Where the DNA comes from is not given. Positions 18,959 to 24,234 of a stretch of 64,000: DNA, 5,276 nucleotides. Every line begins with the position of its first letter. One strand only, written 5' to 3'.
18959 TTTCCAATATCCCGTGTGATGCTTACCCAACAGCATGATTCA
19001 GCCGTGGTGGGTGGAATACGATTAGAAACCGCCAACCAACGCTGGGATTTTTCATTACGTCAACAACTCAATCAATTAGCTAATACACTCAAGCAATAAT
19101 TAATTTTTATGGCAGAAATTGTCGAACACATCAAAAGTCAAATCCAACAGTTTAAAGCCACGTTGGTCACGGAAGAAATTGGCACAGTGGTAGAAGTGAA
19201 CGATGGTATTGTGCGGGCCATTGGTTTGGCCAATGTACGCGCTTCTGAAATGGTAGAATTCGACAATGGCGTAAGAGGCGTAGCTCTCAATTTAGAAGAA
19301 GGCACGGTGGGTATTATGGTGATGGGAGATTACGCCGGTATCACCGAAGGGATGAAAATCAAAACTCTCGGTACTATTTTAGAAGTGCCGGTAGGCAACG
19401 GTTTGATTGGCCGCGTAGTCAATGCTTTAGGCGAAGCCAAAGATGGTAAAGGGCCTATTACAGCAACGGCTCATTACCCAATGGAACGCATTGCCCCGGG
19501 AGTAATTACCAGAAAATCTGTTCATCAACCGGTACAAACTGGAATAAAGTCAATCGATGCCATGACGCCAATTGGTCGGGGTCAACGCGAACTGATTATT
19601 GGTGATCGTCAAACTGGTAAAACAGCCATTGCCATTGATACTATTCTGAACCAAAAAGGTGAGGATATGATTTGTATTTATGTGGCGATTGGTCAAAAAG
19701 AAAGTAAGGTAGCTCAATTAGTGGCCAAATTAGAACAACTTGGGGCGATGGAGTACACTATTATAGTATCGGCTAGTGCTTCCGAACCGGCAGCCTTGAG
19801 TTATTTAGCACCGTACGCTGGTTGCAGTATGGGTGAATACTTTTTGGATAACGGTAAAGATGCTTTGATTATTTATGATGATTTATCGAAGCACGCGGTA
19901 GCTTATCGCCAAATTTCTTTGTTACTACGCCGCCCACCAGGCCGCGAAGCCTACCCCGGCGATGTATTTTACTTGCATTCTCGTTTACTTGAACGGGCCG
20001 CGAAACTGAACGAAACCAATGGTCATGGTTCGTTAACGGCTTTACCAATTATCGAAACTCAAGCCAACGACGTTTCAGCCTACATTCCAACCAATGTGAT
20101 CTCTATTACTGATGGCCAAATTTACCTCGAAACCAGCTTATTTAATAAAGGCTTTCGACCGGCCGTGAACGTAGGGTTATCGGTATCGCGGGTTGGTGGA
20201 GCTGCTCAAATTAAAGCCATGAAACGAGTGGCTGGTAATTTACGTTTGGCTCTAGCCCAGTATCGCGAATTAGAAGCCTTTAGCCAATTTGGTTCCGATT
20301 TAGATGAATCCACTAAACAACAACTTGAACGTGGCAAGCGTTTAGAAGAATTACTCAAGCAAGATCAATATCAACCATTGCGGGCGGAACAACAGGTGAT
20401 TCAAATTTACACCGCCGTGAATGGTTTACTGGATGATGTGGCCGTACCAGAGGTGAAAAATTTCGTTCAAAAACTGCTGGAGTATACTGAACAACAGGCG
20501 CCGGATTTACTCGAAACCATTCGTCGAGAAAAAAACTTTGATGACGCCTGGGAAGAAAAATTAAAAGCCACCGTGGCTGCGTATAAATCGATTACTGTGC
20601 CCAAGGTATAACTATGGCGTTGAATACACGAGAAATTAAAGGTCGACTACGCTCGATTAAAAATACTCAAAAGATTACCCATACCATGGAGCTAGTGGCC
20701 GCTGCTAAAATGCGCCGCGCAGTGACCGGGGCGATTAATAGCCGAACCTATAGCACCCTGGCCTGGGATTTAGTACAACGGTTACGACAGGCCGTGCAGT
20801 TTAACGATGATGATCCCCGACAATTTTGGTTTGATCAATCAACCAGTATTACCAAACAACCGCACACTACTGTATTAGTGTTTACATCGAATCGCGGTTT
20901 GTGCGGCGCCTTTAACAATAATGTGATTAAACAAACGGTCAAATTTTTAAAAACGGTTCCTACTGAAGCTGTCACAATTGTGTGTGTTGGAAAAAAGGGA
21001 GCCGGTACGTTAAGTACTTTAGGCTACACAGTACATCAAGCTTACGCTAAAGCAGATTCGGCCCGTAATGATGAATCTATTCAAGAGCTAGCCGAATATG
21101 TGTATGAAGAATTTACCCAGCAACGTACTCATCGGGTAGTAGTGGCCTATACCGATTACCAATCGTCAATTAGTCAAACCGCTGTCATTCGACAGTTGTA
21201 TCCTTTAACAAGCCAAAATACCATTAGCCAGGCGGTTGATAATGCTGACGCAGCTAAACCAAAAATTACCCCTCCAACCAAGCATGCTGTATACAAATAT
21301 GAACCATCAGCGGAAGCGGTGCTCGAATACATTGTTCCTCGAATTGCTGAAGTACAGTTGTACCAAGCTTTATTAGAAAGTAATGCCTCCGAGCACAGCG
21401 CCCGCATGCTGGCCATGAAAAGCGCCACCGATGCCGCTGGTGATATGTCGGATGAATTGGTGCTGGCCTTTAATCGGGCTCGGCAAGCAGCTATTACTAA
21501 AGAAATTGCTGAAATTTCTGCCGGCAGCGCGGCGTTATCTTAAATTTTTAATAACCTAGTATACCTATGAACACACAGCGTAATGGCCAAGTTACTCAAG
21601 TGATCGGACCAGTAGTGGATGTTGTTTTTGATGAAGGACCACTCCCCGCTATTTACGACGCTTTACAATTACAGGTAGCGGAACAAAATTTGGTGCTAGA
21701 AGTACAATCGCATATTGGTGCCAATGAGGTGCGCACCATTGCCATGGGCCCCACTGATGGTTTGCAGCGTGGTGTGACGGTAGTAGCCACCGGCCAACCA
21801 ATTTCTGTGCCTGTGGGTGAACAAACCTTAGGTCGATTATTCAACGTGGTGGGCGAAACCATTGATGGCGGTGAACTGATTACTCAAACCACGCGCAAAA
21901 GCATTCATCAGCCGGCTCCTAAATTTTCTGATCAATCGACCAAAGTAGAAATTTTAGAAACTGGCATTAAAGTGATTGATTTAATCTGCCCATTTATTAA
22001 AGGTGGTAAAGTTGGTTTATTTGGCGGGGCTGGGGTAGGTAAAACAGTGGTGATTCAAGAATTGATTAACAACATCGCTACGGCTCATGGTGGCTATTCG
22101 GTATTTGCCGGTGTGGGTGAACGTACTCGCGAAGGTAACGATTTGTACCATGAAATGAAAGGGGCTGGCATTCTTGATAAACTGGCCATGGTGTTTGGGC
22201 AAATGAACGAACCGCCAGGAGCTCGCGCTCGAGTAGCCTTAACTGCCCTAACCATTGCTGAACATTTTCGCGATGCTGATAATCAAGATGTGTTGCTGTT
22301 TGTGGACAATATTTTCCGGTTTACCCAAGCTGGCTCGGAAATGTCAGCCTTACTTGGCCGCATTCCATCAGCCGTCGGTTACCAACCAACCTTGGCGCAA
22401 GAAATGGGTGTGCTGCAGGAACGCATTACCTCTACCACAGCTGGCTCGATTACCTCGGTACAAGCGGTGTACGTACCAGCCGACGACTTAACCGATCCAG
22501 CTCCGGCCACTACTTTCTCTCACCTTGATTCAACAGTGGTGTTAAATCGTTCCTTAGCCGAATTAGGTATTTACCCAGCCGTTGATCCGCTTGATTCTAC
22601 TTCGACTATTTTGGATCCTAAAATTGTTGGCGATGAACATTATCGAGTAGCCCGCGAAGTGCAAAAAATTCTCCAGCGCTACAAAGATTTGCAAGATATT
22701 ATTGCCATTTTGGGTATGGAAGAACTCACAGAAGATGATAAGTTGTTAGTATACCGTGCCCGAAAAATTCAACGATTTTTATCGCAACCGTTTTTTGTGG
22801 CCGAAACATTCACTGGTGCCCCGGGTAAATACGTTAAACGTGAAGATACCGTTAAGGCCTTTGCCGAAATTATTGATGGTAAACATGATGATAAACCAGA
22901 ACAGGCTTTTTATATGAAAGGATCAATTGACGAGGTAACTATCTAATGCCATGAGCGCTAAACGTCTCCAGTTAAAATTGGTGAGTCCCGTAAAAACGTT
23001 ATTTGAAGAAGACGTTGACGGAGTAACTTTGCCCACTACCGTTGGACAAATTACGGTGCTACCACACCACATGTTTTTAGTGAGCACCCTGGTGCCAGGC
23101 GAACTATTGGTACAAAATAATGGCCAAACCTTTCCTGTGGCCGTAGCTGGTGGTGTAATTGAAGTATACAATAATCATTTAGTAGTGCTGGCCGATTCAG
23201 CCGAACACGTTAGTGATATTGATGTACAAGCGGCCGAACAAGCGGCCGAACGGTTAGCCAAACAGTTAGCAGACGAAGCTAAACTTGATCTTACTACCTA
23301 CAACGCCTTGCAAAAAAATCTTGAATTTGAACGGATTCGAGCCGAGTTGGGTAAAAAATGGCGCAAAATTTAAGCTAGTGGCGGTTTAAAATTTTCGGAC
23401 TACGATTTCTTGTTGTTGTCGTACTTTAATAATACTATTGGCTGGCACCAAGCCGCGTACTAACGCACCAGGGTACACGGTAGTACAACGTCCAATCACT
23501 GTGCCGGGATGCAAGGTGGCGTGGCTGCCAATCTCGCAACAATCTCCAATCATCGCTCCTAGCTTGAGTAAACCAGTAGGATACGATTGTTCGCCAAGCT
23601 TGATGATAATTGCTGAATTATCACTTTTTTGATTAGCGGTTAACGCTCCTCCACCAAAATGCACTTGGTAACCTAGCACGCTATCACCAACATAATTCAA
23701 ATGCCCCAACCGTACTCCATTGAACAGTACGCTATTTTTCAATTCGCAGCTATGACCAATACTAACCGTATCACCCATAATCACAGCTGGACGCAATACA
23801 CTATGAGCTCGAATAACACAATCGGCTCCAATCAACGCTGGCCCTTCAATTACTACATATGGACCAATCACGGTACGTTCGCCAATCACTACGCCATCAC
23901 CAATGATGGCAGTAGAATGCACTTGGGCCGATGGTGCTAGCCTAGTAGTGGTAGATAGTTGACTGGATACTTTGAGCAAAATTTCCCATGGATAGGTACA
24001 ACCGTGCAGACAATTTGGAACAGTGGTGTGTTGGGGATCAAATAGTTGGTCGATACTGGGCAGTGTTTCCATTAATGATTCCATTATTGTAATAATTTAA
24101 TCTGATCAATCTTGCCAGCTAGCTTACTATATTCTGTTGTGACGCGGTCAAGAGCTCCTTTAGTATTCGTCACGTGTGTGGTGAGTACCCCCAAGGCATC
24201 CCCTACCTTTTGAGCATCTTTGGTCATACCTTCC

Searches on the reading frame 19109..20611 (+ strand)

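Call 13: search_protein_families(library=pfam, proteins=[window:19109-20611:+], max_evalue=0.001)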
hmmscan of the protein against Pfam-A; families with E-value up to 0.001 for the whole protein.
window:19109-20611:+ (500 aa): 4 families
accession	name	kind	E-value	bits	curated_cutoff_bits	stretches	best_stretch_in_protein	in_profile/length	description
PF00006.31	ATP-synt_ab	-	8.1e-84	281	29.5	1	145-360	1-213/213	ATP synthase alpha/beta family, nucleotide-binding domain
PF00306.32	ATP-synt_ab_C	-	5.3e-48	163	27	1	367-491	1-125/126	ATP synthase alpha/beta chain, C terminal domain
PF02874.29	ATP-synt_ab_N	-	4.2e-18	66.1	20.9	1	20-88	1-69/69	ATP synthase alpha/beta family, beta-barrel domain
PF06745.19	ATPase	-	5e-05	23.2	26.6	1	142-208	1-70/231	KaiC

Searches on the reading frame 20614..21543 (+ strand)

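Call 13: search_protein_families(library=pfam, proteins=[window:20614-21543:+], max_evalue=0.001)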
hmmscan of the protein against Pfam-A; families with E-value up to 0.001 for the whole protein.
window:20614-21543:+ (309 aa): 1 family
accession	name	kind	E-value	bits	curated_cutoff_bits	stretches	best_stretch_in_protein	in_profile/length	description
PF00231.24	ATP-synt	-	2.9e-81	273.7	39.9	1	4-308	1-285/285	ATP synthase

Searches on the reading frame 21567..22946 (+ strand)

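Call 14: search_protein_families(library=pfam, proteins=[window:21567-22946:+], max_evalue=0.001)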
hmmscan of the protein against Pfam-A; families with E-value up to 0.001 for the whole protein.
window:21567-22946:+ (459 aa): 3 families
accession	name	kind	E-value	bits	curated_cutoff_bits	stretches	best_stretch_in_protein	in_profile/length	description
PF00006.31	ATP-synt_ab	-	5.3e-73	245.6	29.5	1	133-346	1-213/213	ATP synthase alpha/beta family, nucleotide-binding domain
PF02874.29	ATP-synt_ab_N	-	2.9e-20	73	20.9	1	9-76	1-69/69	ATP synthase alpha/beta family, beta-barrel domain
PF22919.1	ATP-synt_VA_C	-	1.3e-16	60.9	24.7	1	351-417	5-73/101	C-terminal domain of V and A type ATP synthase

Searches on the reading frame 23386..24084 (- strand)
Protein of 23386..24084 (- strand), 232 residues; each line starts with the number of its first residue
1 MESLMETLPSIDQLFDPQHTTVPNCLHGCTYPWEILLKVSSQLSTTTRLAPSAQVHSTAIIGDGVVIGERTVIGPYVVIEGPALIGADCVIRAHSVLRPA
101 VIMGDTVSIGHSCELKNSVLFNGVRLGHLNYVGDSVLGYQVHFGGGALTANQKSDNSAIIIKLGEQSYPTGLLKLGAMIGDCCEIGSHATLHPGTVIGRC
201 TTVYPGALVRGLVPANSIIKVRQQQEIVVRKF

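Call 14: search_protein_families(library=pfam, proteins=[window:23386-24084:-], max_evalue=0.001)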
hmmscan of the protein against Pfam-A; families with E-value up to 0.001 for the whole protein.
window:23386-24084:- (232 aa): 5 families
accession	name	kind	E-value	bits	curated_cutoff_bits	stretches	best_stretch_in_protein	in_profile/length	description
PF00132.30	Hexapep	-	2.5e-22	78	27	4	66-98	3-35/36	Bacterial transferase hexapeptide (six repeats)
PF25084.1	LbH_EIF2B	-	4.6e-14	52.8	54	1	52-144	9-100/105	EIF2B subunit epsilon LbH domain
PF24894.1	Hexapep_GlmU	-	3.1e-05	24.5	23.3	0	84-142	20-76/104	GlmU-like, C-terminal hexapeptide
PF25087.1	GMPPB_C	-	6.3e-05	23.1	39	0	51-122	9-79/110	GMPPB C-terminal domain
PF25247.1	LbH_GLGC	-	0.00061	20.2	27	0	64-128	31-95/135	GLGC left-handed parallel beta-helix domain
